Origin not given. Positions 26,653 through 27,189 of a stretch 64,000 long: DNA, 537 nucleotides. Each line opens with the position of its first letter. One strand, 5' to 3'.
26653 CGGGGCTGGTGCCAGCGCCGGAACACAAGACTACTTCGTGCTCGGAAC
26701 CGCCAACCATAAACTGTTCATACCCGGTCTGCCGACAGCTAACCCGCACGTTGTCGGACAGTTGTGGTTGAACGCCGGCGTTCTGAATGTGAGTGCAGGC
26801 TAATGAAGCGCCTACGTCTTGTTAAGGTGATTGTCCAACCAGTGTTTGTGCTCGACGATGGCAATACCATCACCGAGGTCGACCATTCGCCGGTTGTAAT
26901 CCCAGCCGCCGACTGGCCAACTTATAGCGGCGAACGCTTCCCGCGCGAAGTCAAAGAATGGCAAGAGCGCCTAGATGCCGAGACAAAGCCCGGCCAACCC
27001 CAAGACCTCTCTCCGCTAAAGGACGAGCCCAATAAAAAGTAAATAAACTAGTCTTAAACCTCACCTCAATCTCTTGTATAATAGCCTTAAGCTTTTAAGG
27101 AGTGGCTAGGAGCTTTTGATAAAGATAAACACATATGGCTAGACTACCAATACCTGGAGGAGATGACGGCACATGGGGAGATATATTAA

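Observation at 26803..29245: New small-protein family translationally coupled to the fibre genes (candidate fibre chaperones)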

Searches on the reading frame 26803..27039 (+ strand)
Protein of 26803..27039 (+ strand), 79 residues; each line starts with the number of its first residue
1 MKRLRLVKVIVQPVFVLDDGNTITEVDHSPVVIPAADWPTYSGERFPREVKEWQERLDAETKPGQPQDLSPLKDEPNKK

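Call 7: search_protein_families(library=pfam, proteins=[window:26803-27039:+], max_evalue=1)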
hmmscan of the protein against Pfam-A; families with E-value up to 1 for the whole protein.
window:26803-27039:+ (79 aa): 0 families

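Call 8: search_protein_families(library=phrogs, proteins=[window:26803-27039:+], max_evalue=0.1)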
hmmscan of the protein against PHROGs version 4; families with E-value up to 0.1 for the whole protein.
window:26803-27039:+ (79 aa): 0 families

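Call 28: search_protein_families(library=ncbifam, proteins=[window:26803-27039:+], max_evalue=0.1)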
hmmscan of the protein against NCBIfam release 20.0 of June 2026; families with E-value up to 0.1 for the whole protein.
window:26803-27039:+ (79 aa): 0 families

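Call 31: find_related_loci(query=A3, collection=genome_contigs, flank=6000)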
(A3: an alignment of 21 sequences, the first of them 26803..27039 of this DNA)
Query A3 (79 aa) in genome_contigs; peptide patterns used: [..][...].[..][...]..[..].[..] (x = any residue, [..] = any of these).
31 stretches matched a pattern; 6 encode a relative of the query (tblastn E <= 1e-3); 6 distinct loci.
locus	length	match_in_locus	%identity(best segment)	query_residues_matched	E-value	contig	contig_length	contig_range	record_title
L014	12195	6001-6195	69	1-65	2e-28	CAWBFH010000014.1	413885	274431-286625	MAG: uncultured Solirubrobacterales bacterium isolate MFD02671.bin.1.59 genome assembly, contig: contig_45665, whole gen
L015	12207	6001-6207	64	1-70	2e-26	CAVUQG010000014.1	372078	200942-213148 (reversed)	MAG: uncultured Solirubrobacterales bacterium isolate MFD01633.bin.2.111 genome assembly, contig: contig_7153, whole gen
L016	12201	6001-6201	63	1-67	1e-25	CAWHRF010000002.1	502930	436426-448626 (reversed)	MAG: uncultured Solirubrobacterales bacterium isolate MFD06092.bin.2.205 genome assembly, contig: contig_18744, whole ge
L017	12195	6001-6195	65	2-66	2e-25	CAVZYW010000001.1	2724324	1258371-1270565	MAG: uncultured Solirubrobacteraceae bacterium isolate MFD06092.bin.2.47 genome assembly, contig: contig_10116, whole ge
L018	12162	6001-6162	65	4-57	1e-21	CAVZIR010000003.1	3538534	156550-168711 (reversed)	MAG: uncultured Solirubrobacteraceae bacterium isolate MFD05521.bin.2.62 genome assembly, contig: contig_9230, whole gen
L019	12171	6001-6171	45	3-64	2e-4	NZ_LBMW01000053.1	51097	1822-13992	Streptomyces hygroscopicus strain ATCC 21589 ATCC_21589_contig_50, whole genome shotgun sequence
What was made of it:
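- Tried and rejected: The genome_contigs scan returned only 6 loci because the back-translated pattern was narrow (call 31).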

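Call 33: find_related_loci(query=A3, collection=viral_contigs, flank=8000)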
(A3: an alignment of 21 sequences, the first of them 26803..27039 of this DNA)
Query A3 (79 aa) in viral_contigs; peptide patterns used: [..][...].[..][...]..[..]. (x = any residue, [..] = any of these).
30 stretches matched a pattern; 5 encode a relative of the query (tblastn E <= 1e-3); 5 distinct loci.
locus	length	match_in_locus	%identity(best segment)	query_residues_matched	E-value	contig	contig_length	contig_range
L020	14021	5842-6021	72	1-60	3e-28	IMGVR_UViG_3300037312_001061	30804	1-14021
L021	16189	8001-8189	67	1-63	3e-27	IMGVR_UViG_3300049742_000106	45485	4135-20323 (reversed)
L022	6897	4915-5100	66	2-63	3e-27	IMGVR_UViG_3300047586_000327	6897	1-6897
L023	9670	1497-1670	69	1-58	3e-26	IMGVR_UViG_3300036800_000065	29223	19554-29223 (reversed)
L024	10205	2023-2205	62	1-61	8e-25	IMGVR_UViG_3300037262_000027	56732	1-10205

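Call 43: predict_structure(alignment_id=A3)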
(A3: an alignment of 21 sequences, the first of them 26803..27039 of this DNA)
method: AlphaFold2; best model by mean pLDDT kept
length: 79 residues; sequences in the alignment: 21
mean_pLDDT: 81.5   pTM: 0.54
mean pLDDT of the five models: 81.5, 81.4, 80.6, 79.4, 79.4
residues with pLDDT >= 90: 35; 70-90: 26; 50-70: 15; < 50: 3
segments of 3 or more residues with pLDDT < 50: none
pLDDT, mean of each block of 10 residues (from residue 1): 91 87 89 96 92 86 53 55
secondary structure, 60 per line:
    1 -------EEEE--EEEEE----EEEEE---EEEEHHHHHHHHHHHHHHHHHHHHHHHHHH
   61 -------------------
elements in order: E8-11 E14-18 E23-27 E31-34 H35-60
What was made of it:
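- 26803..27042 (+): ORF A, 79 aa: one A-type domain (residues about 3-60) and a disordered tail. AF2 pLDDT 81.5: strands 8-34, helix 35-60 (call 43).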

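Call 46: search_dna_similar(query=window:26803-27039:+, collection=phages, mode=protein, max_evalue=0.01)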
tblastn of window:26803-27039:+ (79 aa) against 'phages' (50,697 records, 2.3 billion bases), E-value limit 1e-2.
Records with a match: 1; places in all: 1; records where one place covers at least 80% of the query: 0.
Best place of each record, by identity: <60% 1.
By first word of the organism name: Bacillus 1.
By host as written in the record: Bacillus megaterium 1.
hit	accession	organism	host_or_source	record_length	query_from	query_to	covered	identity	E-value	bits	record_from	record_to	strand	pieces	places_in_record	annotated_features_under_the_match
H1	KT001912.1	Bacillus phage Silence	Bacillus megaterium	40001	1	62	78%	37.5%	5e-3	39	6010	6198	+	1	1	hypothetical protein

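Call 48: get_annotated_region(hit=H1, flank=6000)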
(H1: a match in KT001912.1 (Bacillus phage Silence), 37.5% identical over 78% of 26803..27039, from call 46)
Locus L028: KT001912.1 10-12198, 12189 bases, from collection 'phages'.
description: Bacillus phage Silence, complete genome.
organism: Bacillus phage Silence (NCBI taxid 1675599)
taxonomy: Viruses; Duplodnaviria; Heunggongvirae; Uroviricota; Caudoviricetes
host: Bacillus megaterium; source: -; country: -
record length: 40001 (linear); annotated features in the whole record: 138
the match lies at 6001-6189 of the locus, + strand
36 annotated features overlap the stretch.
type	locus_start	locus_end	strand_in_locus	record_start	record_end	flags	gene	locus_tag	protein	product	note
regulatory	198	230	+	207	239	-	-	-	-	terminator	-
regulatory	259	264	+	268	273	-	-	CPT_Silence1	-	ribosome_binding_site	-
CDS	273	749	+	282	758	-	-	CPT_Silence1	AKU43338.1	terminase small subunit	-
regulatory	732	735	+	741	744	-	-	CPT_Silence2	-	ribosome_binding_site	-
CDS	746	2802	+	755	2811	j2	-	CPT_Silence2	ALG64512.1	terminase large subunit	-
regulatory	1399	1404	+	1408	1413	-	-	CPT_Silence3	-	ribosome_binding_site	-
CDS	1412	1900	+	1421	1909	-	-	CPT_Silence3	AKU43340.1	HNH endonuclease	-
regulatory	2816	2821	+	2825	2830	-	-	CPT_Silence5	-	ribosome_binding_site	-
CDS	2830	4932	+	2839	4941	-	-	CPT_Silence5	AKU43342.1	portal protein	-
regulatory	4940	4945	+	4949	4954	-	-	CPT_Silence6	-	ribosome_binding_site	-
CDS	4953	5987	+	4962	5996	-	-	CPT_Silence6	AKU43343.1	hypothetical protein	-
regulatory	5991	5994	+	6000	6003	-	-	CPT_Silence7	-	ribosome_binding_site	-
CDS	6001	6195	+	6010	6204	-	-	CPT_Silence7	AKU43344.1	hypothetical protein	-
regulatory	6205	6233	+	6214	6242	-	-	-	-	terminator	-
regulatory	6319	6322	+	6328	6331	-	-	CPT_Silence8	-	ribosome_binding_site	-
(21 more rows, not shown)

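Call 49: fold_search(model_id=the predicted structure, library=pdb)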
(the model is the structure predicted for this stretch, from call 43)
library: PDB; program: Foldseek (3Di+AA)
matches with E <= 10: 175; with E <= 0.001: 0
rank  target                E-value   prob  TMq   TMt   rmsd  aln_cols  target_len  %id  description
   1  5vzj_K                1.5e+00  0.25  0.25  0.03   5.5        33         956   24  STRUCTURE OF A TWELVE COMPONENT MPP6-NUCLEAR RNA EXOSOME COMPLEX BOUND TO RNA (released 2017-08-02)
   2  5jea_J                1.6e+00  0.18  0.22  0.03   5.8        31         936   26  Structure of a cytoplasmic 11-subunit RNA exosome complex including Ski7, bound to RNA (released 2016-07-13)
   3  8pv1_LT               1.8e+00  0.11  0.25  0.16  13.9        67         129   19  Chaetomium thermophilum pre-60S State 6 - pre-5S rotation - L1 intermediate - composite structure (released 2023-11-15)
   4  6hix_AJ               2.0e+00  0.21  0.28  0.19   4.0        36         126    8  Cryo-EM structure of the Trypanosoma brucei mitochondrial ribosome - This entry contains the large mitoribosomal subu (released 2018-09-26)
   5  8t76_A                2.6e+00  0.12  0.25  0.03   5.8        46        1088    9  SpRY-Cas9:gRNA complex targeting TAC PAM DNA with 3 bp R-loop (released 2024-05-01)
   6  8iei_A                2.6e+00  0.11  0.21  0.08   4.3        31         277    6  Cryo-EM structure of GPR156A/B of G-protein free GPR156 (local refine) (released 2024-02-14)
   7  6u2w_A                2.6e+00  0.06  0.19  0.04   9.3        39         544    8  EM structure of MPEG-1(L425K) pre-pore complex bound to liposome (released 2019-09-25)
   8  9hau_AA               2.7e+00  0.11  0.31  0.24   5.1        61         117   20  pT=3 virus-like particle of ssRNA phage Hubei14 coat protein (released 2024-11-13)
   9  9cgu_A                2.9e+00  0.08  0.22  0.03   6.5        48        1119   14  Cas9 ternary complex, 14-nt sgRNA, State II (kinked) (released 2024-12-04)
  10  5k36_K                3.1e+00  0.16  0.25  0.03   5.5        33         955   24  Structure of an eleven component nuclear RNA exosome complex bound to RNA (released 2016-11-02)
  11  7qca_LT0              3.1e+00  0.08  0.25  0.14  14.4        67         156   19  Spraguea lophii ribosome (released 2022-11-30)
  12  7qca_LM0              3.1e+00  0.05  0.21  0.15  15.4        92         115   13  Spraguea lophii ribosome (released 2022-11-30)
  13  9i1w_LT               3.5e+00  0.09  0.25  0.14  14.8        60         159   20  High resolution structure of the thermophilic 60S ribosomal subunit of Chaetomium thermophilum (released 2025-12-17)
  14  8iep_C                3.5e+00  0.09  0.21  0.08   4.0        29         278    7  Cryo-EM structure of GPR156C/D of G-protein free GPR156 (local refine) (released 2024-02-14)
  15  3jct_T                3.5e+00  0.08  0.26  0.18  16.7        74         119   16  Cryo-em structure of eukaryotic pre-60S ribosomal subunits (released 2016-06-01)
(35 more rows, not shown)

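Call 52: fold_search(model_id=the predicted structure, library=viral)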
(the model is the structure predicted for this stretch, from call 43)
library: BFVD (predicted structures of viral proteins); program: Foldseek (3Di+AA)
matches with E <= 10: 602; with E <= 0.001: 0
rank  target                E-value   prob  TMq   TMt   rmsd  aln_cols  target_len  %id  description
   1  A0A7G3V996            4.5e-03  1.00  0.56  0.57   2.7        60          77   28  Uncharacterized protein [Gordonia Phage Barsten]
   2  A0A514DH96            2.9e-01  0.75  0.34  0.40   5.7        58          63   19  Uncharacterized protein [Mycobacterium phage Stephig9]
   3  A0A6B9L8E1            2.9e-01  0.72  0.36  0.44   7.0        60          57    8  Uncharacterized protein [Gordonia phage Volt]
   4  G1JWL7                3.5e-01  0.69  0.41  0.33  10.7        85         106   19  Uncharacterized protein [Mycobacterium phage Patience]
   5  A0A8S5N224            4.0e-01  0.38  0.28  0.21  13.4        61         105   10  Uncharacterized protein [Podoviridae sp. cttxo15]
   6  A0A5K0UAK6            4.3e-01  0.14  0.23  0.13  18.2        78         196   20  Uncharacterized protein [Yasminevirus sp. GU-2018]
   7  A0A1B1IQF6            4.8e-01  0.38  0.33  0.30   7.7        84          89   11  (no name in the UniProt tables at hand)
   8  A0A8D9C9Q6            5.9e-01  0.63  0.37  0.30   3.9        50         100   18  Uncharacterized protein [uncultured marine phage]
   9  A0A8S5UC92            5.9e-01  0.38  0.31  0.24  15.2        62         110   11  Uncharacterized protein [Podoviridae sp. ctZkC8]
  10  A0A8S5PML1            6.7e-01  0.23  0.28  0.19  11.6        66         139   17  Uncharacterized protein [Siphoviridae sp. ct8NQ14]
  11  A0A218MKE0            7.1e-01  0.15  0.25  0.22  19.6        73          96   15  Transcriptional coactivator p15 (PC4) C-terminal domain-containing protein [uncultured virus]
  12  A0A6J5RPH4            7.1e-01  0.11  0.21  0.14  11.6       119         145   10  Uncharacterized protein [uncultured Caudovirales phage]
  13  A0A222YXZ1            7.6e-01  0.57  0.40  0.46   4.9        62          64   18  Uncharacterized protein [Mycobacterium phage MyraDee]
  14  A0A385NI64            8.1e-01  0.44  0.33  0.18   5.1        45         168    9  Glycoprotein B (Fragment) [Bovine herpesvirus 4]
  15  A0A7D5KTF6            8.1e-01  0.30  0.28  0.20   8.3        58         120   19  (no name in the UniProt tables at hand)
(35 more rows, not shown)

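Call 54: search_protein_families(library=phrogs, proteins=[L028:6001-6192:+, L028:4953-5984:+, L021:7989-8198:+, L021:6679-8001:+, L020:4598-5839:+, L021:8215-9486:+], max_evalue=0.01)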
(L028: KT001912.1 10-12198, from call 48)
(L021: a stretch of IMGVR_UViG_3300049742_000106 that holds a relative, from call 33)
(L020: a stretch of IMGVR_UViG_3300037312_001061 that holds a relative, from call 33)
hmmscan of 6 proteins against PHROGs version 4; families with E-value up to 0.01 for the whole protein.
L028:6001-6192:+ (64 aa): 0 families

L028:4953-5984:+ (344 aa): 0 families

L021:7989-8198:+ (70 aa): 0 families

L021:6679-8001:+ (441 aa): 3 families
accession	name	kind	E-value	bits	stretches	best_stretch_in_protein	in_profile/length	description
phrog_23837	-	head and packaging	1.5e-25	91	2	109-258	219-367/507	virion structural protein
phrog_6002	-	head and packaging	5.3e-22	78.3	2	110-209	710-809/1183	virion structural protein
phrog_4636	-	tail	3.4e-20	73.1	3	89-213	211-344/763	tail spike protein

L020:4598-5839:+ (414 aa): 3 families
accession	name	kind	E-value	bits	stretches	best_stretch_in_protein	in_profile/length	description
phrog_4636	-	tail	2e-20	73.8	3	73-231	270-417/763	tail spike protein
phrog_6002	-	head and packaging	1.5e-19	70.2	3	98-193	701-797/1183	virion structural protein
phrog_23837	-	head and packaging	5.5e-13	49.6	2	32-234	165-364/507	virion structural protein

L021:8215-9486:+ (424 aa): 1 family
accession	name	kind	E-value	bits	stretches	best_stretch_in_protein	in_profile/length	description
phrog_5313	-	unknown function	7e-31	108.2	2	158-409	713-957/1052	-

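Call 61: search_protein_representatives(alignment_id=A3)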
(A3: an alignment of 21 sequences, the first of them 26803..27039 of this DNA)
Query: 21 sequences, 68 profile positions. Proteins with E-value up to 0.001 (for the whole library): 485; up to 1e-10: 109; up to 1e-30: 1. The best 150 are listed.
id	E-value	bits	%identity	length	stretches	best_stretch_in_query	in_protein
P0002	5.5e-31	122.5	-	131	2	2-55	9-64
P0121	9.8e-27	108.9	-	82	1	2-64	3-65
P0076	7.1e-26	106.1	-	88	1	3-64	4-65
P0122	3.3e-25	104.0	-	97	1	3-64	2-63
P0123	5.5e-25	103.3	-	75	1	2-64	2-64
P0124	2.7e-23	97.9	-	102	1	3-64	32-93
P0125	5.0e-23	97.0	-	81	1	1-64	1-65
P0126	6.6e-23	96.6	-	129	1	3-64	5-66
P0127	3.2e-22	94.4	-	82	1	2-64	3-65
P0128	8.9e-22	93.0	-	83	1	2-62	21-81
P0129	1.6e-21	92.1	-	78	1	2-62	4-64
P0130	7.2e-21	90.1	-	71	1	1-64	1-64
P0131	8.1e-20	86.7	-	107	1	1-61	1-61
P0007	4.5e-19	84.3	-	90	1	2-55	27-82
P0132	1.7e-18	82.5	-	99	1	3-64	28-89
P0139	3.9e-17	78.1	-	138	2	1-58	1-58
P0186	3.8e-12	62.1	-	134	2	4-58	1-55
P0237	3.3e-10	55.9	-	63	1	1-39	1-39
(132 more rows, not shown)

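Call 66: search_dna_similar(query=P0237, collection=phages, mode=protein, max_evalue=1, max_rows=30)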
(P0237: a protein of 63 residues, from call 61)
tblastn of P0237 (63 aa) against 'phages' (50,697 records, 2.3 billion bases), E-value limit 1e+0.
Records with a match: 3; places in all: 3; records where one place covers at least 80% of the query: 0.
Best place of each record, by identity: 60-80% 2; <60% 1.
By first word of the organism name: Gordonia 2; Bacillus 1.
By host as written in the record: Gordonia rubripertincta NRRL B-16540 2; Bacillus megaterium 1.
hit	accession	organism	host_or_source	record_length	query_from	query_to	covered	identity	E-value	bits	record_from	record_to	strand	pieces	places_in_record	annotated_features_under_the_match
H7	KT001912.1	Bacillus phage Silence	Bacillus megaterium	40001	1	33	52%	48.6%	5e-2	35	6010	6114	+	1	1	hypothetical protein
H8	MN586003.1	Gordonia phage Yikes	Gordonia rubripertincta NRRL B-16540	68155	3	24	35%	63.6%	1e+0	32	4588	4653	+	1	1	none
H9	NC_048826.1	Gordonia phage Yikes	Gordonia rubripertincta NRRL B-16540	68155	3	24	35%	63.6%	1e+0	32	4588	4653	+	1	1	none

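Call 69: search_protein_families(library=pfam, proteins=[L015:4682-6001:+, L016:4703-5998:+, L020:4598-5839:+, L021:6679-8001:+, L022:3167-4909:+, L024:38-2023:+], max_evalue=0.01)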
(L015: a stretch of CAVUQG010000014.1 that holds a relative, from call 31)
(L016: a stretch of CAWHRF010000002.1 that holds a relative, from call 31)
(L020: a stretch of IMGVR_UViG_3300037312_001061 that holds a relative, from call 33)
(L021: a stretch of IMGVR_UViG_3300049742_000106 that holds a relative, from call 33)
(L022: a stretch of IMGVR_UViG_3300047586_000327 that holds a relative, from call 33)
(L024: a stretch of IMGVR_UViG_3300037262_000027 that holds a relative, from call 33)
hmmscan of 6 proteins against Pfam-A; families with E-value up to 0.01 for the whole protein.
L015:4682-6001:+ (440 aa): 0 families

L016:4703-5998:+ (432 aa): 0 families

L020:4598-5839:+ (414 aa): 0 families

L021:6679-8001:+ (441 aa): 0 families

L022:3167-4909:+ (581 aa): 0 families

L024:38-2023:+ (662 aa): 0 families
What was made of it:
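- On Polymorphic toxin / immunity pairs: No toxin domains (calls 7, 69).
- The partners carry no toxin domains (calls 7, 69).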

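Call 72: find_encoding_contigs(protein=P0139, flank=5000, max_places=2)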
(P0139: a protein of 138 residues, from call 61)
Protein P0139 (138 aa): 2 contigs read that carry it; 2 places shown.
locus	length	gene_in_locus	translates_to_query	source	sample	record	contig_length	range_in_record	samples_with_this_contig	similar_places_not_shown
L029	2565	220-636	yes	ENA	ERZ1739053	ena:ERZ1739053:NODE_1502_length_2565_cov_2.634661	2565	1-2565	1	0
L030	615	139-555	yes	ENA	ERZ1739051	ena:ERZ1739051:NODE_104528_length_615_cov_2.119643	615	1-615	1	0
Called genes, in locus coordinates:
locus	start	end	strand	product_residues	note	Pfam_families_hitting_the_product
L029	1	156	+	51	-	?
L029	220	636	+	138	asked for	-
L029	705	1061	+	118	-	-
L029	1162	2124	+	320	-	PF01018:GTP1_OBG, PF03193:RsgA_GTPase (faint), PF01926:MMR_HSR1, PF02421:FeoB_N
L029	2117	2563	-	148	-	?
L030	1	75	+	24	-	?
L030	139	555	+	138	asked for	-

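Call 73: find_encoding_contigs(protein=P0186, flank=5000, max_places=2)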
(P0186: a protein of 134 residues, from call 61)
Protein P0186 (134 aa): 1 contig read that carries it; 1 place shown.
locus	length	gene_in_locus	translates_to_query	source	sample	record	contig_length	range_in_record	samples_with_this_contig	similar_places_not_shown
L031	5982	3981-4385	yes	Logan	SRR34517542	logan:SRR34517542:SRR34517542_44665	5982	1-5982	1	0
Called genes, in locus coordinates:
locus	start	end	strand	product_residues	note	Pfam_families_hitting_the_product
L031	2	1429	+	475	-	?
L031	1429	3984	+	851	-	PF13088:BNR_2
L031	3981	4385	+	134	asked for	-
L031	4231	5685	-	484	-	PF04932:Wzy_C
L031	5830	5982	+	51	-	?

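Call 92: get_annotated_region(hit=H8, flank=3500)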
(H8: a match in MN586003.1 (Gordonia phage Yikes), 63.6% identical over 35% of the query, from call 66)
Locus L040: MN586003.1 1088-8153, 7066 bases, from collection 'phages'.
description: Gordonia phage Yikes, complete genome.
organism: Gordonia phage Yikes (NCBI taxid 2656545)
taxonomy: Viruses; Duplodnaviria; Heunggongvirae; Uroviricota; Caudoviricetes; Lambovirus; Lambovirus yikes
host: Gordonia rubripertincta NRRL B-16540; source: soil; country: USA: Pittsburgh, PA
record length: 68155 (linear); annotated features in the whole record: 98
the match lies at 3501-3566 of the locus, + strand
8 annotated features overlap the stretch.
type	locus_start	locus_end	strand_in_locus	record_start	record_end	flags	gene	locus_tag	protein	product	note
CDS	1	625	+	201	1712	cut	2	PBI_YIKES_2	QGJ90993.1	terminase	-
CDS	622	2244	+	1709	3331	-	3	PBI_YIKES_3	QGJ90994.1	portal protein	-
CDS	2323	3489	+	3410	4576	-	4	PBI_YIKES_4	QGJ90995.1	hypothetical protein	-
CDS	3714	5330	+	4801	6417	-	5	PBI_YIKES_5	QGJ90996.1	esterase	-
CDS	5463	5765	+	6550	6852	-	6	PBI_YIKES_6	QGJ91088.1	hypothetical protein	-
CDS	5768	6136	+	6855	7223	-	7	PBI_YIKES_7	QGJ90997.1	hypothetical protein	-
CDS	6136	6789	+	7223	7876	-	8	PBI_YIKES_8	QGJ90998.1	hypothetical protein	-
CDS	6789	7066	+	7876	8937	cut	9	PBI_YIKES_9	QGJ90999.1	hypothetical protein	-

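Call 100: search_protein_families(library=phrogs, proteins=[L040:3486-3707:+, L040:2323-3486:+], max_evalue=0.01)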
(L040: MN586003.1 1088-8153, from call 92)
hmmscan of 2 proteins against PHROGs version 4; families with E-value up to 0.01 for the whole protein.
L040:3486-3707:+ (74 aa): 0 families

L040:2323-3486:+ (388 aa): 1 family
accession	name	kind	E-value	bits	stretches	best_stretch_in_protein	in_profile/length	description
phrog_29706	-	tail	0.00024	20.4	1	320-386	582-647/657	tail spike protein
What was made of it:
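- Tried and rejected: Pfam, PHROGs and NCBIfam scans gave nothing (calls 7, 8, 28, 54, 100).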
